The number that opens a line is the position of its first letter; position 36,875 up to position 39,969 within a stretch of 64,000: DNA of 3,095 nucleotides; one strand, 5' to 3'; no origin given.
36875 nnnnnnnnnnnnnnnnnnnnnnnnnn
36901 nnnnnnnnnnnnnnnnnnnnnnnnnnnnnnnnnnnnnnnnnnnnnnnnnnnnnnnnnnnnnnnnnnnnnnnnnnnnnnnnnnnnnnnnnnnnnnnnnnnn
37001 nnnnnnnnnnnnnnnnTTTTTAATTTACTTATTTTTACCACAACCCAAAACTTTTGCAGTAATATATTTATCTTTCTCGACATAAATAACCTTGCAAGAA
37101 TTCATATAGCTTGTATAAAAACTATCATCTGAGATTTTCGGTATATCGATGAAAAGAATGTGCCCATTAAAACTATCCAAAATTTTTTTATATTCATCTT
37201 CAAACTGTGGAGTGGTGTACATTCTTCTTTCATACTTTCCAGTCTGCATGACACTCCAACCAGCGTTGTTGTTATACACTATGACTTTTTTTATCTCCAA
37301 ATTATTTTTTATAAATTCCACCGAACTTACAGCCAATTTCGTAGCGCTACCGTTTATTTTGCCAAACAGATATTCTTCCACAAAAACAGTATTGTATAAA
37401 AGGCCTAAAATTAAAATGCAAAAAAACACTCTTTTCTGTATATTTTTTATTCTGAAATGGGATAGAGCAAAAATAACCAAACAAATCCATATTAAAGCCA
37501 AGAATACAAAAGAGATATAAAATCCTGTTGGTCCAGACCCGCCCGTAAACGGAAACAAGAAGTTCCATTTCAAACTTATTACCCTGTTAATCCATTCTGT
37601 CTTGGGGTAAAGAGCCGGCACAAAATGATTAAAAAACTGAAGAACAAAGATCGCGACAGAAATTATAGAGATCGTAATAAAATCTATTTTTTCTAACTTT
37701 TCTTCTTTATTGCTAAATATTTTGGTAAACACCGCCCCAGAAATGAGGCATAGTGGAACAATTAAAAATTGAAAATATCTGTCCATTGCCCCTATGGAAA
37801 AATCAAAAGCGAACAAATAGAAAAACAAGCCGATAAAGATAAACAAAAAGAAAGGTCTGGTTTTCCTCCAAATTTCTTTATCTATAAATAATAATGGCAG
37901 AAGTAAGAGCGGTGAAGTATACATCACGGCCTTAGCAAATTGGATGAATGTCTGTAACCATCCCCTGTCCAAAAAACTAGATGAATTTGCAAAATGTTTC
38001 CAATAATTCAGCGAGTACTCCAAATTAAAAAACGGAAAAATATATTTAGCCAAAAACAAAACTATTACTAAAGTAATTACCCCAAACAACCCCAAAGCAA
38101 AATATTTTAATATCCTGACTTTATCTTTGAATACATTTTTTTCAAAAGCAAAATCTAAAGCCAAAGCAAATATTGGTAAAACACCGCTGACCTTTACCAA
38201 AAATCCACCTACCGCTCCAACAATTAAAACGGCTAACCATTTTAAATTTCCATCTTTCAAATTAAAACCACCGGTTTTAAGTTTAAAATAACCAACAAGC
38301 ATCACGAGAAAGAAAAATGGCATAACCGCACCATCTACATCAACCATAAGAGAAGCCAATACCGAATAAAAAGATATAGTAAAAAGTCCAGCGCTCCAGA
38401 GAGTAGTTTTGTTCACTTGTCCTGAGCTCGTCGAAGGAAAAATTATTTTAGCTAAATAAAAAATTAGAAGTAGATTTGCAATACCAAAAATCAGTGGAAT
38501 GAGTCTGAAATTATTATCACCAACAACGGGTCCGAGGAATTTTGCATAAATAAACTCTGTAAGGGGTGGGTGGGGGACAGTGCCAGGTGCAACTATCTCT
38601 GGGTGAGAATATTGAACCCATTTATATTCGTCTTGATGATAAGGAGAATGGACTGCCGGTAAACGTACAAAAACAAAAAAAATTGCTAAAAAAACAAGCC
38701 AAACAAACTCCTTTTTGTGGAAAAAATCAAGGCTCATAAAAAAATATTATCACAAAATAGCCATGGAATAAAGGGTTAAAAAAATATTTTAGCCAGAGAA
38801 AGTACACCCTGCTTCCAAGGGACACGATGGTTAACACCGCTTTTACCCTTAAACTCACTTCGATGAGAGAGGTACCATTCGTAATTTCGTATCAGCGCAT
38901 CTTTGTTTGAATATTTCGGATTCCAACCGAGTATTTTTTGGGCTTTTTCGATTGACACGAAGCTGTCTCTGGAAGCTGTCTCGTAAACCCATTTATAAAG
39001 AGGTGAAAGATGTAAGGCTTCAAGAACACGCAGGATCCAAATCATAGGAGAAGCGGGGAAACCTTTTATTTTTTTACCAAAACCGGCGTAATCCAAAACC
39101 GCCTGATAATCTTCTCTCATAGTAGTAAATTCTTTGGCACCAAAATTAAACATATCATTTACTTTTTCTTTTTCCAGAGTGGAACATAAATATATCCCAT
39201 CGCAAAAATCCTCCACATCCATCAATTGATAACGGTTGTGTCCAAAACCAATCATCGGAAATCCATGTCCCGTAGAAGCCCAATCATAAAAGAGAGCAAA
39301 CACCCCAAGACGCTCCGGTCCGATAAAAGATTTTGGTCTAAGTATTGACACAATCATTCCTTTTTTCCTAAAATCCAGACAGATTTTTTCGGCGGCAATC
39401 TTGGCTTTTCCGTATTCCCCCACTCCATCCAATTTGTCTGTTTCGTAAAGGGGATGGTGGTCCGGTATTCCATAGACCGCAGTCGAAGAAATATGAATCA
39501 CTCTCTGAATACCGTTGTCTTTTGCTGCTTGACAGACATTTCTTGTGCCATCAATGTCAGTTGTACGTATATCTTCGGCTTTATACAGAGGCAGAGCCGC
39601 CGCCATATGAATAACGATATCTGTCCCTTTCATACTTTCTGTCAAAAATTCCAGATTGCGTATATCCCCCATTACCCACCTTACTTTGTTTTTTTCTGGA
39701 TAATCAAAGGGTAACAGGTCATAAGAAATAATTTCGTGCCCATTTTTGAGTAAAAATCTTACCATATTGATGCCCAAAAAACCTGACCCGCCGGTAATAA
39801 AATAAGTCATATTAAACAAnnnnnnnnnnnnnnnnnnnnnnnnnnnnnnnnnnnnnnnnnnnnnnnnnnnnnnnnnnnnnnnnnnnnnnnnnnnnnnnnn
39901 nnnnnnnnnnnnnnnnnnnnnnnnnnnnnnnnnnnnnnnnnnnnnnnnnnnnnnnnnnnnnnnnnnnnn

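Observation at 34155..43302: Candidate lipid-linked pentose (DPA/DPR-like) donor pathway feeding three GT-C glycosyltransferases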

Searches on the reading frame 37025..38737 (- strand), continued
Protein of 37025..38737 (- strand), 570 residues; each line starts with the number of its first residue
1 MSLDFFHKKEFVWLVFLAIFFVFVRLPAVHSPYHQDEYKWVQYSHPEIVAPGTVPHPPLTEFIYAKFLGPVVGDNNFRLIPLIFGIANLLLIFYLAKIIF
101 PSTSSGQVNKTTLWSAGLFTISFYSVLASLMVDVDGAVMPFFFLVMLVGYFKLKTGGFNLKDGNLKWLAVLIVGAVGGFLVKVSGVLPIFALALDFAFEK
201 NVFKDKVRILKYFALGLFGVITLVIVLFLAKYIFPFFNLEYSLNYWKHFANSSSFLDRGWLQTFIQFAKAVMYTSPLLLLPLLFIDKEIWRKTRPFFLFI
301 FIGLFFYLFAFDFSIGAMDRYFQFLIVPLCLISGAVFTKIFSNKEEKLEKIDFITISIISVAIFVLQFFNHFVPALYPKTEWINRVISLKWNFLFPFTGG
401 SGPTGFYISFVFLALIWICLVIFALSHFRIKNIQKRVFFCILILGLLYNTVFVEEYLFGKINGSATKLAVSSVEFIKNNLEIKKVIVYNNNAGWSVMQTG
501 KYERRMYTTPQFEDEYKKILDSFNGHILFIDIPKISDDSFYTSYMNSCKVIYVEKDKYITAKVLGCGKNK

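Call 88: find_encoding_contigs(protein=P0340, flank=7000, max_places=1)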
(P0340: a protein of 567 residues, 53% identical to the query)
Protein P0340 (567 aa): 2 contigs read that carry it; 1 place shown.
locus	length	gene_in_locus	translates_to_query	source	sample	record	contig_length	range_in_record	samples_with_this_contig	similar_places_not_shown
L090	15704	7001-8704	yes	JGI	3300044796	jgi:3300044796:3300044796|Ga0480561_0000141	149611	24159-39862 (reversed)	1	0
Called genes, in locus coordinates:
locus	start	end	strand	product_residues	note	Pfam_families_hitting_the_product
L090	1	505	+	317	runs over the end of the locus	PF08241:Methyltransf_11, PF01209:Ubie_methyltran (weak), PF13847:Methyltransf_31 (weak), PF13649:Methyltransf_25 (weak)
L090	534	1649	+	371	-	PF13231:PMT_2, PF02366:PMT (weak)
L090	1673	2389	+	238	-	PF00535:Glycos_transf_2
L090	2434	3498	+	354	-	PF00106:adh_short (faint), PF01073:3Beta_HSD, PF01370:Epimerase, PF02719:Polysacc_synt_2, PF04321:RmlD_sub_bind, PF05368:NmrA (faint), PF07993:NAD_binding_4, PF16363:GDP_Man_Dehyd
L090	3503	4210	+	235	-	PF00483:NTP_transferase, PF12804:NTP_transf_3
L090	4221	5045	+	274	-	PF04321:RmlD_sub_bind, PF01370:Epimerase, PF02719:Polysacc_synt_2, PF16363:GDP_Man_Dehyd, PF07993:NAD_binding_4 (weak)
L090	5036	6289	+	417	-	PF08421:Methyltransf_13, PF13489:Methyltransf_23, PF08241:Methyltransf_11 (faint), PF08242:Methyltransf_12 (weak), PF13649:Methyltransf_25 (weak), PF08484:Methyltransf_14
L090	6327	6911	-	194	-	-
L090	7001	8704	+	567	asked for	PF13231:PMT_2 (weak)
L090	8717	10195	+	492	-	PF13231:PMT_2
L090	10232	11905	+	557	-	-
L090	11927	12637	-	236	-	PF00535:Glycos_transf_2, PF10111:Glyco_tranf_2_2, PF13641:Glyco_tranf_2_3 (weak)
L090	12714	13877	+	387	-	PF13439:Glyco_transf_4 (weak), PF00534:Glycos_transf_1, PF13692:Glyco_trans_1_4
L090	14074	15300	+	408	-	PF00155:Aminotran_1_2, PF01041:DegT_DnrJ_EryC1, PF01212:Beta_elim_lyase (weak), PF01053:Cys_Met_Meta_PP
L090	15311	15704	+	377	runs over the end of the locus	PF13439:Glyco_transf_4 (weak), PF00534:Glycos_transf_1, PF13692:Glyco_trans_1_4, PF13524:Glyco_trans_1_2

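Call 89: find_encoding_contigs(protein=P0260, flank=7000, max_places=1)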
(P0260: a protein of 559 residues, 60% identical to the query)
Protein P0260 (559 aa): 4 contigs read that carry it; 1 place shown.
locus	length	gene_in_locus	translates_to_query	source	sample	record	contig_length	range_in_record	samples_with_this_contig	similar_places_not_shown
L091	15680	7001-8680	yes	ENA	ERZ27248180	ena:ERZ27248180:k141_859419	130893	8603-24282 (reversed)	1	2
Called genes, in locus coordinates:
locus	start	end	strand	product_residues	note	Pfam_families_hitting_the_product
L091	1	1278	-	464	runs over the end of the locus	PF02310:B12-binding, PF04055:Radical_SAM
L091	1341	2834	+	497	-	-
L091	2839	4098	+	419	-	PF01040:UbiA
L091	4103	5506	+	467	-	PF02310:B12-binding, PF04055:Radical_SAM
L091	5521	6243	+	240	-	PF00535:Glycos_transf_2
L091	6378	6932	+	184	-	-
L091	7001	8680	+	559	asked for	PF13231:PMT_2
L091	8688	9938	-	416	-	PF01943:Polysacc_synt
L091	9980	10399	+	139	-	PF01272:GreA_GreB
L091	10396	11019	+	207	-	PF12917:YfbR-like, PF13023:HD_3, PF01966:HD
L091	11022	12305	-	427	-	PF02397:Bac_transf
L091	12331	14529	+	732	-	PF04932:Wzy_C, PF13174:TPR_6 (faint), PF00515:TPR_1 (weak), PF13181:TPR_8 (weak), PF13414:TPR_11, PF14559:TPR_19 (weak), PF21033:RMD1-3 (weak), PF07719:TPR_2 (weak), +13 more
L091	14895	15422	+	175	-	-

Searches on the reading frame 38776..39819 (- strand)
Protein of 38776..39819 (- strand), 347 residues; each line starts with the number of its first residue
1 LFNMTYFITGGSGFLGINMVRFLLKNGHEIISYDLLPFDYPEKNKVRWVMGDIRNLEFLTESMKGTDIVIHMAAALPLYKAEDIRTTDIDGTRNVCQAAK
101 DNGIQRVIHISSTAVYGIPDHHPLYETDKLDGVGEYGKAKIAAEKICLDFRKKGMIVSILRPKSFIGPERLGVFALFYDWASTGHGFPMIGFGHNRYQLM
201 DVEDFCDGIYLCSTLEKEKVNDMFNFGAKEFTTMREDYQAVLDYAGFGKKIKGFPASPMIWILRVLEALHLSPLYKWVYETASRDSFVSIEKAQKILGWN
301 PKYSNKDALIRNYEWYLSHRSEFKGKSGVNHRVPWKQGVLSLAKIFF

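Call 4: search_protein_families(library=pfam, proteins=[window:38776-39819:-], max_evalue=0.01)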
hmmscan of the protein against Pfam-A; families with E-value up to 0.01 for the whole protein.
window:38776-39819:- (347 aa): 8 families
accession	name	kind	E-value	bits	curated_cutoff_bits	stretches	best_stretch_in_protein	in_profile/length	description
PF01370.27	Epimerase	-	2e-34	119.5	20.9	1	7-226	2-239/240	NAD dependent epimerase/dehydratase family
PF16363.11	GDP_Man_Dehyd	-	2.9e-21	76.7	27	1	7-307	1-327/332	GDP-mannose 4,6 dehydratase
PF01073.25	3Beta_HSD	-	8.4e-18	64.8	22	1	8-169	2-185/280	3-beta hydroxysteroid dehydrogenase/isomerase family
PF13460.12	NAD_binding_10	-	1.2e-13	51.8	27.2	1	10-165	1-146/184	NAD(P)H-binding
PF07993.18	NAD_binding_4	-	1.4e-13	51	20.1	1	60-168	83-210/258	Male sterility protein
PF04321.23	RmlD_sub_bind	-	3e-12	46.7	27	1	4-157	1-146/287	RmlD substrate binding domain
PF02719.21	Polysacc_synt_2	-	7.7e-09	35.6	20.2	1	8-112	3-128/293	Polysaccharide biosynthesis protein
PF05368.20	NmrA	-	0.0046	17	27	0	7-109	6-104/298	NmrA-like family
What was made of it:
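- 38776..39810 (-): Extended SDR (GalE-like), candidate epimerase acting on polyprenyl-P-ribofuranose. PF01370 (call 4).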

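Call 5: search_protein_families(library=ncbifam, proteins=[window:38776-39819:-], max_evalue=0.01)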
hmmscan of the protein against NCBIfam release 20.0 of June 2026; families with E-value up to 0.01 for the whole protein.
window:38776-39819:- (347 aa): 27 families (the best 25 are shown)
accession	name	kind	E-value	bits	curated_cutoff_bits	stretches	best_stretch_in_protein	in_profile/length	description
TIGR03466.1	HpnA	hypoth_equivalog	2e-29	102.5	367.65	1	5-319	2-324/327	hopanoid-associated sugar epimerase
TIGR04180.1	EDH_00030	hypoth_equivalog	7.8e-25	87.5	475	1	7-169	2-179/297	NAD-dependent 4,6-dehydratase LegB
TIGR01181.1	dTDP_gluc_dehyt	equivalog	1e-20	74.1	365.1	1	6-323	2-318/321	dTDP-glucose 4,6-dehydratase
NF042422.1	oxyalk_red_OleD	equivalog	6.2e-20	71.8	580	1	4-197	1-199/329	2-alkyl-3-oxoalkanoate reductase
TIGR01179.1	galE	equivalog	1.1e-19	70.5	262.3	1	7-161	3-172/332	UDP-glucose 4-epimerase GalE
NF042423.1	oxyalk_red_Shew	equivalog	3.7e-17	62.4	580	1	6-169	11-178/331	2-alkyl-3-oxoalkanoate reductase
TIGR03589.1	PseB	equivalog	1.3e-13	50.6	407.75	1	3-113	4-126/324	UDP-N-acetylglucosamine 4,6-dehydratase (inverting)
NF052578.1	StrlDmthSdmBMthl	equivalog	6.6e-13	49.1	600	1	4-169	1-173/328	sterol demethylase protein SdmB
TIGR02622.1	CDP_4_6_dhtase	equivalog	6.9e-13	48.4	278.45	1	6-152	7-170/352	CDP-glucose 4,6-dehydratase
NF043036.1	ErythonDh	equivalog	1.4e-12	47.5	325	1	4-156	1-169/321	D-erythronate dehydrogenase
NF005539.0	PRK07201.1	equivalog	7.2e-12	44.8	549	1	4-172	1-184/657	SDR family oxidoreductase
TIGR01746.1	Thioester-redct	subfamily_domain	1.1e-11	44.6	213.35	1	64-174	87-204/371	thioester reductase domain-containing protein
TIGR01777.1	yfcH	hypoth_equivalog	9.4e-11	41.8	207.35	1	7-236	2-232/292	TIGR01777 family oxidoreductase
NF007956.0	PRK10675.1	subfamily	2.5e-10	40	394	1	4-153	1-166/338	UDP-glucose 4-epimerase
NF047922.1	GDPFucSynFcl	equivalog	4.8e-10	39.4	500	1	6-153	5-151/308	GDP-L-fucose synthase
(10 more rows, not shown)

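Call 65: search_dna_similar(query=window:38776-39819:-, collection=plasmids, mode=protein, max_evalue=1e-30, max_rows=40)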
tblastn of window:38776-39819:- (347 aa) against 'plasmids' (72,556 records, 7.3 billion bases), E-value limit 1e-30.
Records with a match: 15; places in all: 15; records where one place covers at least 80% of the query: 15.
Best place of each record, by identity: <60% 15.
By first word of the organism name: Sinorhizobium 4; Mesorhizobium 3; Natronococcus 2; Rhizobium 2; Haloterrigena 1; Halostagnicola 1; Nonomuraea 1; Streptomyces 1.
By predicted mobility (MOB-suite, as given by PLSDB): non-mobilizable 8; conjugative 7.
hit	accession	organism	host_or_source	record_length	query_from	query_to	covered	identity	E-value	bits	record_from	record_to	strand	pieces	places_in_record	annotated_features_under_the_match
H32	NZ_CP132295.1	Natronococcus sp. AD-5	cell culture,sediment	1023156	5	344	98%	50.7%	5e-106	347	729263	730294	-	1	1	record has no annotation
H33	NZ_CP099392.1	Natronococcus sp. CG52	cell culture,salt lake sediment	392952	5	344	98%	50.4%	1e-105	346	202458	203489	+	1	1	NAD(P)-dependent oxidoreductase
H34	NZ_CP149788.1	Haloterrigena sp. KLK7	cell culture,salt lake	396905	3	344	99%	48.6%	6e-105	344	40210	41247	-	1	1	NAD-dependent epimerase/dehydratase family protein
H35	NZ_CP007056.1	Halostagnicola larsenii XH-48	-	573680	5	344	98%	48.7%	2e-105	346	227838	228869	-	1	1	NAD(P)-dependent oxidoreductase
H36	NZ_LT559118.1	Nonomuraea gerenzanensis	-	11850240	7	347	98%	41.0%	2e-81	276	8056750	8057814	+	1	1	none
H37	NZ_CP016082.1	Streptomyces sp. SAT1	Adenophora trachelioides Maxim.,single ...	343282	7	347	98%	40.1%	5e-83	281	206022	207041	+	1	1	NAD-dependent epimerase/dehydratase family protein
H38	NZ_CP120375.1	Sinorhizobium garamanticum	Argyrolobium uniflorum,Cell culture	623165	5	342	97%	34.7%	5e-58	209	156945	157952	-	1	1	NAD-dependent epimerase/dehydratase family protein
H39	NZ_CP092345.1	Rhizobium gallicum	Phaseolus vulgaris,Cell culture,nodule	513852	5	342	97%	34.5%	4e-56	204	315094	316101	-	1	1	NAD-dependent epimerase/dehydratase family protein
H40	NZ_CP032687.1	Rhizobium sp. CCGE531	Phaseolus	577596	5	342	97%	33.8%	1e-58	211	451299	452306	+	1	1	NAD-dependent epimerase/dehydratase family protein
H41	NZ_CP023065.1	Sinorhizobium sp. CCBAU 05631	G.max,nodule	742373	5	342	97%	33.5%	4e-55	201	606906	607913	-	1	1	NAD-dependent epimerase/dehydratase family protein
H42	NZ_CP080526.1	Mesorhizobium sp. AR07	Oxytropis sp.,Cell culture,root nodule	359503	5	347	99%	32.8%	1e-55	202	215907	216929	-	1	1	NAD-dependent epimerase/dehydratase family protein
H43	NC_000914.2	Sinorhizobium fredii NGR234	-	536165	5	342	97%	33.2%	1e-54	200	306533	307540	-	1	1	NAD-dependent epimerase/dehydratase family protein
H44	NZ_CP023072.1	Sinorhizobium fredii CCBAU 83666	G.max,nodule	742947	5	342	97%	33.2%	7e-54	197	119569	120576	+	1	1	NAD-dependent epimerase/dehydratase family protein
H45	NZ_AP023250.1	Mesorhizobium sp. 131-2-5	Lotus japonicus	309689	5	342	97%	31.9%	2e-52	193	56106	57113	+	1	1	NAD-dependent epimerase/dehydratase family protein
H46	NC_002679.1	Mesorhizobium japonicum MAFF 303099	-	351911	5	342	97%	31.9%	2e-52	193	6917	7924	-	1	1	NAD-dependent epimerase/dehydratase family protein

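Call 79: get_annotated_region(hit=H34, flank=7000)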
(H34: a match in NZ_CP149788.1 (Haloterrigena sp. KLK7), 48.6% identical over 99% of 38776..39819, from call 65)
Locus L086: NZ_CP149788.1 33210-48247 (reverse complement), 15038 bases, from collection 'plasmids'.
description: Haloterrigena sp. KLK7 plasmid unnamed1, complete sequence
organism: Haloterrigena sp. KLK7 (NCBI taxid 3132747)
taxonomy: Archaea; Euryarchaeota; Halobacteria; Halobacteriales; Natrialbaceae; Haloterrigena; Haloterrigena sp. KLK7
host: -; source: cell culture,salt lake; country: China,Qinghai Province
typing (MOB-suite, as given by PLSDB): non-mobilizable
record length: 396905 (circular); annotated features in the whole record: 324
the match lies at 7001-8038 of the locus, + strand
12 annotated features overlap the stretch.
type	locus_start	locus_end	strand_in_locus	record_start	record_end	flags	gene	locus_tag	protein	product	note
CDS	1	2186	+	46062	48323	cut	-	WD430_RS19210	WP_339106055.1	AAA domain-containing protein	-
CDS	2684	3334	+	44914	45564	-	-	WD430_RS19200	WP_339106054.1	hypothetical protein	-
CDS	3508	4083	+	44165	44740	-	-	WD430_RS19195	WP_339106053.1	DoxX family protein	-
CDS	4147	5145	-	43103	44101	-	-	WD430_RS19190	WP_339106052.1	lysylphosphatidylglycerol synthase transmembrane domain-containing protein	-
CDS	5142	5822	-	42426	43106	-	-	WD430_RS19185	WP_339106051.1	PHP domain-containing protein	-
CDS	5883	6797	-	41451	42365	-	-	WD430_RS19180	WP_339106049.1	decaprenyl-phosphate phosphoribosyltransferase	-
CDS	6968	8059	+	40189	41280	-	-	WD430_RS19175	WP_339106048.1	NAD-dependent epimerase/dehydratase family protein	-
CDS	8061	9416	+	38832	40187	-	-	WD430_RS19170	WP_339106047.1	DolP-mannose mannosyltransferase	GO:0035269 - protein O-linked mannosylation [Evidence IEA]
CDS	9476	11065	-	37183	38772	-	-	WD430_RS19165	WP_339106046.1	glycosyltransferase family 39 protein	-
CDS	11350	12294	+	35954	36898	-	-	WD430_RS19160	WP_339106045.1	DMT family transporter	GO:0055085 - transmembrane transport [Evidence IEA]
CDS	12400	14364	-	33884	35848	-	-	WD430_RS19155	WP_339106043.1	ATP-binding protein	-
CDS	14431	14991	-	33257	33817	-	-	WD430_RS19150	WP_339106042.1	hypothetical protein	-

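Call 80: get_annotated_region(hit=H37, flank=7000)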
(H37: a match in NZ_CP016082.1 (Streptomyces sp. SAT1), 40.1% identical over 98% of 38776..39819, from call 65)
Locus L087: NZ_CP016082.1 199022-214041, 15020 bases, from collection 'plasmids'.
description: Streptomyces sp. SAT1 plasmid unnamed2, complete sequence
organism: Streptomyces sp. SAT1 (NCBI taxid 1849967)
taxonomy: Bacteria; Actinomycetota; Actinomycetes; Kitasatosporales; Streptomycetaceae; Streptomyces; Streptomyces sp. SAT1
host: -; source: Adenophora trachelioides Maxim.,single colony; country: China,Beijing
typing (MOB-suite, as given by PLSDB): non-mobilizable
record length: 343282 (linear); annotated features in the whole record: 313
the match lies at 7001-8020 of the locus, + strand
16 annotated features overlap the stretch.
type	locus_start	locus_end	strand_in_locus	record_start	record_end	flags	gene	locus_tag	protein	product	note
CDS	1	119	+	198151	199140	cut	-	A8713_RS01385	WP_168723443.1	alpha/beta hydrolase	-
CDS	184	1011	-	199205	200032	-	-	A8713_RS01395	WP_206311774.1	DUF1206 domain-containing protein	-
CDS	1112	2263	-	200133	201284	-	-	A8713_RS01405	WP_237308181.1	ADP-ribosylglycohydrolase family protein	-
CDS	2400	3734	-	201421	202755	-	-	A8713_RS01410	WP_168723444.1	aspartate aminotransferase family protein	-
CDS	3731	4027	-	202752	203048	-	-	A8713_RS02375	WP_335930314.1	DUF6309 family protein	-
CDS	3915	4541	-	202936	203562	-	-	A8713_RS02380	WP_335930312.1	DUF6309 family protein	-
CDS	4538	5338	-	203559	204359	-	-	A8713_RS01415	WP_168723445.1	phytanoyl-CoA dioxygenase family protein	-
CDS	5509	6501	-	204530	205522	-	-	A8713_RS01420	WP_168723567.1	aldo/keto reductase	-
CDS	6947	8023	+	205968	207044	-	-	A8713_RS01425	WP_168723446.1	NAD-dependent epimerase/dehydratase family protein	-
CDS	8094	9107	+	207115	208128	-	-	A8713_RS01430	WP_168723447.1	UbiA prenyltransferase family protein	-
CDS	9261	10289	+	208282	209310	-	-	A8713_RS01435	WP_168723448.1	glycosyltransferase family 2 protein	-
CDS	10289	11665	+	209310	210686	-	-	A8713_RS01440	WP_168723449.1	endonuclease/exonuclease/phosphatase family protein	-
CDS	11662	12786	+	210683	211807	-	-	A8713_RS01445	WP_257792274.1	glycosyltransferase family 2 protein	-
CDS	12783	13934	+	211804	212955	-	-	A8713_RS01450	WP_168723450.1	lysylphosphatidylglycerol synthase domain-containing protein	-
CDS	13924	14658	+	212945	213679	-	-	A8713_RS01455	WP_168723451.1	polysaccharide deacetylase family protein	-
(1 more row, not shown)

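Call 81: search_solved_structures(query=window:38776-39819:-, max_evalue=1e-10)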
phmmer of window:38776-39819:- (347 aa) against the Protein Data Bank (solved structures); distinct sequences matched with E-value up to 1e-10: 29.
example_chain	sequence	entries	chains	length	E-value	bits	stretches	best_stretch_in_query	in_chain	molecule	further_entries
1r6d_A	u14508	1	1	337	2.6e-21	79.2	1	6-246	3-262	TDP-glucose-4,6-dehydratase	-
1r66_A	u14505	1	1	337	3.9e-21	78.7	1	6-246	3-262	TDP-glucose-4,6-dehydratase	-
8rdg_A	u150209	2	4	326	1.6e-17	66.8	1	6-245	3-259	SDR family NAD(P)-dependent oxidoreductase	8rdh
3wj7_A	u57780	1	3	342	1.7e-17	66.7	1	4-319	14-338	Putative oxidoreductase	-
7ys8_A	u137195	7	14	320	3.2e-17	65.8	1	6-242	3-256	UDP-glucose 4-epimerase | UDP-glucose 4-epimerase along with EC 5.1.3.2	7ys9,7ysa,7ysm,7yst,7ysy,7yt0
8rdi_A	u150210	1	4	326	5.6e-17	65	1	6-245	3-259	SDR family NAD(P)-dependent oxidoreductase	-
2hun_A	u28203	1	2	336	1.6e-16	63.5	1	1-251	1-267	336aa long hypothetical dTDP-glucose 4,6-dehydratase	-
6jkg_A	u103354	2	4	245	2.8e-16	62.7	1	8-213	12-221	Sterol-4-alpha-carboxylate 3-dehydrogenase, decarboxylating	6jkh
8vr2_A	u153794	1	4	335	1.1e-14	57.4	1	6-234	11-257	NAD-dependent epimerase/dehydratase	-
6wjb_A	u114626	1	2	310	2.5e-14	56.3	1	7-237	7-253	NAD-dependent epimerase/dehydratase family protein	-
3aw9_A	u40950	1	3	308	3.1e-14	56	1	6-258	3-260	NAD-dependent epimerase/dehydratase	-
2pzk_A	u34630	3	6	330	6.3e-14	54.9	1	4-247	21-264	Putative nucleotide sugar epimerase/ dehydratase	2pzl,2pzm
8shh_A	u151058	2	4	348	6.4e-14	54.9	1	6-246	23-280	dTDP-glucose 4,6-dehydratase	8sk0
6bwl_A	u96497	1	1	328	1.4e-13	53.9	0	6-212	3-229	Pal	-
8wxk_A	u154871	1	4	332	1.5e-13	53.7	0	6-151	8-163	UDP-glucose 4-epimerase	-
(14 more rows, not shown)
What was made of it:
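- The closest solved structures are dTDP-glucose 4,6-dehydratases and UDP-glucose 4-epimerases (call 81).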
